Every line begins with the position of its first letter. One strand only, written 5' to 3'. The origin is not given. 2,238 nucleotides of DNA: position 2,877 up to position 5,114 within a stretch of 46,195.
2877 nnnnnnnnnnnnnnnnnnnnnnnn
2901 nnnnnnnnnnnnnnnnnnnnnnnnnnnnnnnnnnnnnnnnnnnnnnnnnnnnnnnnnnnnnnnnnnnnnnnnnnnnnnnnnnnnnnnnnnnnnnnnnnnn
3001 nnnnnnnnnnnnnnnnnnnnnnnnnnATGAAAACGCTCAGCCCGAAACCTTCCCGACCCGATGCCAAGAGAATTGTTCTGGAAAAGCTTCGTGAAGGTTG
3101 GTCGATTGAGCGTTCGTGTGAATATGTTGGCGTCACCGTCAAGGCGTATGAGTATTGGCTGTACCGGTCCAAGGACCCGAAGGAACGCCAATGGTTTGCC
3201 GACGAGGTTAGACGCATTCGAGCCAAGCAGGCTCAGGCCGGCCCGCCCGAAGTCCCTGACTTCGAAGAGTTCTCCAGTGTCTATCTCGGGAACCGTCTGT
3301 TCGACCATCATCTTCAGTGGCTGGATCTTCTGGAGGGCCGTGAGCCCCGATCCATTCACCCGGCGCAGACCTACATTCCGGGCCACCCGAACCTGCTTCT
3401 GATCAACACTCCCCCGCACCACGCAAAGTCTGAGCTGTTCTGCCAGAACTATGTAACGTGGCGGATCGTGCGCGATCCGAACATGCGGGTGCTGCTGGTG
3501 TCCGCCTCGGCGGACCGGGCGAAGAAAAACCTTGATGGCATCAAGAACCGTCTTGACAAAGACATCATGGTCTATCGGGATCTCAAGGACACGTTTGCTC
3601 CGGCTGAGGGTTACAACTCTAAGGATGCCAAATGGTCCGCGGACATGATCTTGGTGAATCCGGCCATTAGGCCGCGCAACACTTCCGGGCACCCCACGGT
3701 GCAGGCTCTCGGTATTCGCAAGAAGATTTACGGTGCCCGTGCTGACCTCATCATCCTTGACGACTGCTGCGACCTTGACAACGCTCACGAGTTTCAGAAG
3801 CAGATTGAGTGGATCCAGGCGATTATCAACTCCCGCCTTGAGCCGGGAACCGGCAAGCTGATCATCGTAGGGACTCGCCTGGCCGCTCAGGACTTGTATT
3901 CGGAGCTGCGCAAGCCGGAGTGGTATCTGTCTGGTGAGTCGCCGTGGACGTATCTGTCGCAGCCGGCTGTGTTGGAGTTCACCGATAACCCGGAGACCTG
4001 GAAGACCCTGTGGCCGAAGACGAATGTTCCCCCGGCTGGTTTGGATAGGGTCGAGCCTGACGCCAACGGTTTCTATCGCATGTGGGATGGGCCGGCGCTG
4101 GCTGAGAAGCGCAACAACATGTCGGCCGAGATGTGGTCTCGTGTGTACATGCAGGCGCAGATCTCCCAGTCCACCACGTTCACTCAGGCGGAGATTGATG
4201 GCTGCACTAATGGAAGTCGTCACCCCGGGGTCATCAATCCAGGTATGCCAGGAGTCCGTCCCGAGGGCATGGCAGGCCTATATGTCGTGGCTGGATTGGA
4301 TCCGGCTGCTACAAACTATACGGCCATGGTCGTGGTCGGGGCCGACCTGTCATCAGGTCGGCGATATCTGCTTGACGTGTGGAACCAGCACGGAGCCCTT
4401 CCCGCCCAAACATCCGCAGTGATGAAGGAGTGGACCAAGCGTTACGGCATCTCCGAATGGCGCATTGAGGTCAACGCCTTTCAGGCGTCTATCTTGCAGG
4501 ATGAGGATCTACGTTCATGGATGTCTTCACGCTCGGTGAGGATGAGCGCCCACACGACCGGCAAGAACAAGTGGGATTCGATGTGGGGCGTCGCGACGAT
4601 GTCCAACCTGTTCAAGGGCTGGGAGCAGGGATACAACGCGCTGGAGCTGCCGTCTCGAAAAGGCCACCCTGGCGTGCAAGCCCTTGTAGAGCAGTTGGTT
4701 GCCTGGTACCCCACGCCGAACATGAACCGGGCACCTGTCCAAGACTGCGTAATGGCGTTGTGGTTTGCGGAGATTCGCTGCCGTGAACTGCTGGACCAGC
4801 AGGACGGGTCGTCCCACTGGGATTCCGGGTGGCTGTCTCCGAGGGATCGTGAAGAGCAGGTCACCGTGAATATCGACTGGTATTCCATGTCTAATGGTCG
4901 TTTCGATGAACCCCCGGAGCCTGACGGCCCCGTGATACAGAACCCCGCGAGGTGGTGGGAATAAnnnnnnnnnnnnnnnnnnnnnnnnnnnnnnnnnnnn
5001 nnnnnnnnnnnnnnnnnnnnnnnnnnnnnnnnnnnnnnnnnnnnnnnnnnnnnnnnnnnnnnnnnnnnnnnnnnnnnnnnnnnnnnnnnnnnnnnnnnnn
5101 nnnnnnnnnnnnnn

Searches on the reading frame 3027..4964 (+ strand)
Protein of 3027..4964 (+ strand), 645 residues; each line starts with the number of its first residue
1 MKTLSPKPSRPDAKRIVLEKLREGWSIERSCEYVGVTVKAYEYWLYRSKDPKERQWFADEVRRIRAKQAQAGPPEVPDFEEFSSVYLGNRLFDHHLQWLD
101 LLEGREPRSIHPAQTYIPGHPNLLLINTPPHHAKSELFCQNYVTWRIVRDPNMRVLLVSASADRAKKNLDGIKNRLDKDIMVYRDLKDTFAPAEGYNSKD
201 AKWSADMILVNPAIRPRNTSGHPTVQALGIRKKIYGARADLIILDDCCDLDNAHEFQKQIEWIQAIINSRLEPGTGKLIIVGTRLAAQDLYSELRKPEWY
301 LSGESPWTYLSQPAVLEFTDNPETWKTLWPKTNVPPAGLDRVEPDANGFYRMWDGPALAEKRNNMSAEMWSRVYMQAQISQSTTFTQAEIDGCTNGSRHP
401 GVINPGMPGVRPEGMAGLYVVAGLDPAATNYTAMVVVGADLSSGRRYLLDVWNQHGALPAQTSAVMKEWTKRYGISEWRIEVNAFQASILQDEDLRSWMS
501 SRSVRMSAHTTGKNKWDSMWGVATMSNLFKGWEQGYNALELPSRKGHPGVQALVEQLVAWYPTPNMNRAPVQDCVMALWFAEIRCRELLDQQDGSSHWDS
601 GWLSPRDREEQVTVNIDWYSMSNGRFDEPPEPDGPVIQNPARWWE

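Call 6: search_dna_similar(query=window:3027-4964:+, collection=phages, mode=protein, max_rows=30)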
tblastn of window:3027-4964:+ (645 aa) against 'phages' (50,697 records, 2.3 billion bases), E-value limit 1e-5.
Records with a match: 47; places in all: 47; records where one place covers at least 80% of the query: 31.
Best place of each record, by identity: <60% 47.
By first word of the organism name: Streptomyces 29; Lentibacter 5; Roseobacter 4; Caudovirales 2; Celeribacter 2; Salinivibrio 2; Caudoviricetes 1; Siovirus 1; phage 1.
By host as written in the record: Streptomyces griseus ATCC 10137 10; Streptomyces scabiei RL-34 7; - 5; Lentibacter sp. SH36 5; Streptomyces lividans JI 1326 4; Streptomyces viridochromogenes DSM40736 4; Streptomyces lividans HXY6 2; Celeribacter sp. IMCC12053 2; and 6 more.
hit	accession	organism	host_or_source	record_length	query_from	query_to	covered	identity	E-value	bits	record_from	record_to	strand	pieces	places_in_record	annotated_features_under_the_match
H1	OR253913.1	Streptomyces phage Dennebes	Streptomyces mirabilis NRRL B-2400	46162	2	623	96%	44.8%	2e-161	519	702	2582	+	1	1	1: Terminase large subunit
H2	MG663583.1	Streptomyces phage Percastrophe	Streptomyces griseus ATCC 10137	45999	14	623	95%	45.6%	1e-164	528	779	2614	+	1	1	terminase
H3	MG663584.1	Streptomyces phage Romero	Streptomyces griseus ATCC 10137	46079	14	623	95%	45.6%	1e-164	528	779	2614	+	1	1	terminase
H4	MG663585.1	Streptomyces phage ToriToki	Streptomyces griseus ATCC 10137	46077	14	623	95%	45.6%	1e-164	528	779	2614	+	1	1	terminase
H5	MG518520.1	Streptomyces phage Immanuel3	Streptomyces griseus ATCC 10137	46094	14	623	95%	45.6%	1e-164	528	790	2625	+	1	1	terminase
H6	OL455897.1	Streptomyces phage Treat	Streptomyces griseus ATCC 10137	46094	14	623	95%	45.6%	1e-164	528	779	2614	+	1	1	1: terminase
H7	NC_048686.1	Streptomyces phage Immanuel3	Streptomyces griseus ATCC 10137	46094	14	623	95%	45.6%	1e-164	528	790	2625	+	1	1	terminase large subunit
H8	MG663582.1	Streptomyces phage HaugeAnator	Streptomyces griseus ATCC 10137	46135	14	623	95%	45.6%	1e-164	528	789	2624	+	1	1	terminase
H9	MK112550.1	Streptomyces phage Olicious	Streptomyces griseus ATCC 10137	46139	14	623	95%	45.6%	1e-164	528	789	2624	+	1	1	1: terminase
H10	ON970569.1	Streptomyces phage JPandJE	Streptomyces griseus ATCC 10137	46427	14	623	95%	45.6%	1e-164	528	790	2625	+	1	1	1: terminase large subunit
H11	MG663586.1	Streptomyces phage ZooBear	Streptomyces griseus ATCC 10137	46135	14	623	95%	45.6%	2e-164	527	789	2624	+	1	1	terminase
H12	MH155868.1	Streptomyces phage FlowerPower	Streptomyces scabiei RL-34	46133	14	623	95%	45.2%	2e-159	513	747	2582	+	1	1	1: terminase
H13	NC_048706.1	Streptomyces phage FlowerPower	Streptomyces scabiei RL-34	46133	14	623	95%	45.2%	2e-159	513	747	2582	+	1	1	1: terminase large subunit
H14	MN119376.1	Streptomyces phage Geostin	Streptomyces scabiei RL-34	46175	14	623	95%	45.2%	2e-159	513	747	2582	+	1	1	1: terminase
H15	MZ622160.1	Streptomyces phage RetrieverFever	Streptomyces scabiei RL-34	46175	14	623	95%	45.2%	2e-159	513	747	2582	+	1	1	1: terminase large subunit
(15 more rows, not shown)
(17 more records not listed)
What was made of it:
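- On Short-DTR genome end of Beephvirinae-like podoviruses: TerL shows 44-46% identity over 95% of its length to 29 Streptomyces phage records (call 6).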

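Call 8: search_protein_families(library=pfam, proteins=[window:3027-4964:+], max_evalue=0.01)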
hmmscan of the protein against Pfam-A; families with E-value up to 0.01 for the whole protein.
window:3027-4964:+ (645 aa): 1 family
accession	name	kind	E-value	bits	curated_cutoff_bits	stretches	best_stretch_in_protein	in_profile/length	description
PF17289.8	Terminase_6C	-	2.9e-05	24.5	22.6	1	423-526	2-104/155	Terminase RNaseH-like domain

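Call 9: search_protein_families(library=phrogs, proteins=[window:3027-4964:+], max_evalue=0.001)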
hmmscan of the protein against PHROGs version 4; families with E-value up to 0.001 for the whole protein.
window:3027-4964:+ (645 aa): 4 families
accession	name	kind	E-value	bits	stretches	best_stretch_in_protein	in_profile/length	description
phrog_38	-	head and packaging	3e-63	215.7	1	60-595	255-713/760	terminase large subunit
phrog_4758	-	head and packaging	1.5e-21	77.8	1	111-299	47-222/243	terminase large subunit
phrog_17672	-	head and packaging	4.5e-10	40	1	122-293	66-226/395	terminase large subunit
phrog_157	-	integration and excision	0.00059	19.9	1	13-67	204-262/580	transposase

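Call 13: find_related_loci(query=window:3027-4964:+, collection=viral_contigs, flank=6000)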
Query window:3027-4964:+ (645 aa) in viral_contigs; peptide patterns used: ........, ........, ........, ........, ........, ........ (x = any residue, [..] = any of these).
28 stretches matched a pattern; 28 encode a relative of the query (tblastn E <= 1e-3); 28 distinct loci.
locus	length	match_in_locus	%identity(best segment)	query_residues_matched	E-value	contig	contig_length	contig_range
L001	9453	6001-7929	87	3-645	0e+0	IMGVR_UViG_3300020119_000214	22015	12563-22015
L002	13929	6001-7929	86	3-645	0e+0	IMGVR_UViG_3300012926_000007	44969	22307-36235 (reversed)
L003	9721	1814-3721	80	12-645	0e+0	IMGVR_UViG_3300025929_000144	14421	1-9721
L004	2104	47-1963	79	9-645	0e+0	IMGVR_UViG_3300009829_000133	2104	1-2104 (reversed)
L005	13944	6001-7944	78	2-645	0e+0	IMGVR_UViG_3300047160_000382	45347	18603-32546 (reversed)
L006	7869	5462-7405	78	2-645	0e+0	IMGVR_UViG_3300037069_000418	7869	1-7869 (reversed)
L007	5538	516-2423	79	12-645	0e+0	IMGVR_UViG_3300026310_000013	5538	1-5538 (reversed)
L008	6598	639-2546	79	12-645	0e+0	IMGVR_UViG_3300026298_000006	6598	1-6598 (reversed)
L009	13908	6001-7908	79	12-645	0e+0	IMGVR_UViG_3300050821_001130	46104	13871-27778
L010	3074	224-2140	79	9-645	0e+0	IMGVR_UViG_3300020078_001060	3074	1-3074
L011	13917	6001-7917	79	9-645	0e+0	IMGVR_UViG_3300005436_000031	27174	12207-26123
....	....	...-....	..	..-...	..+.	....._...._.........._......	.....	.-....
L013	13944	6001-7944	78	2-645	0e+0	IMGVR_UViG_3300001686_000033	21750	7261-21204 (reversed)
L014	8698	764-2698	78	5-645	0e+0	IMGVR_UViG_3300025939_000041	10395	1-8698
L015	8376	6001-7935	78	5-645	0e+0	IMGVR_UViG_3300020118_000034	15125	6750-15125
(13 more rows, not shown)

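Call 14: find_related_loci(query=window:3027-4964:+, collection=genome_contigs, flank=6000)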
Query window:3027-4964:+ (645 aa) in genome_contigs; peptide patterns used: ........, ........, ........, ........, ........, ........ (x = any residue, [..] = any of these).
12 stretches matched a pattern, but none encodes a relative of the query by tblastn (E <= 1e-3).
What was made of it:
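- Tried and rejected: A TerL-based search of 185,579 species genomes found no relative, so there is no host assignment (call 14).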

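Call 80: find_encoding_contigs(protein=window:3027-4964:+, flank=4000, max_places=10)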
Protein window:3027-4964:+ (645 aa): 2 contigs read that carry it; 2 places shown.
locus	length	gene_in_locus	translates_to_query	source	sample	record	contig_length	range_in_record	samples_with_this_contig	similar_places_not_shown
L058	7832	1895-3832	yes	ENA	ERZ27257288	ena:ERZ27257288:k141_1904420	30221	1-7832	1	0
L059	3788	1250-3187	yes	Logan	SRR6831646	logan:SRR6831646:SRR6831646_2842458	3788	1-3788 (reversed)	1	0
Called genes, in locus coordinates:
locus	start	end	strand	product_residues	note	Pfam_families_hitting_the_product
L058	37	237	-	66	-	-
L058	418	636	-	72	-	-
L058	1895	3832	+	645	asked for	-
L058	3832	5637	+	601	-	-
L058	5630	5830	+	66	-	-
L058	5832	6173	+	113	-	-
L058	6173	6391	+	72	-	-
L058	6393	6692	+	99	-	-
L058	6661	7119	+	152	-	-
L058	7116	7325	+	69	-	-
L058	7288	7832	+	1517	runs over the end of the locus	-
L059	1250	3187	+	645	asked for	-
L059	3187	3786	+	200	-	?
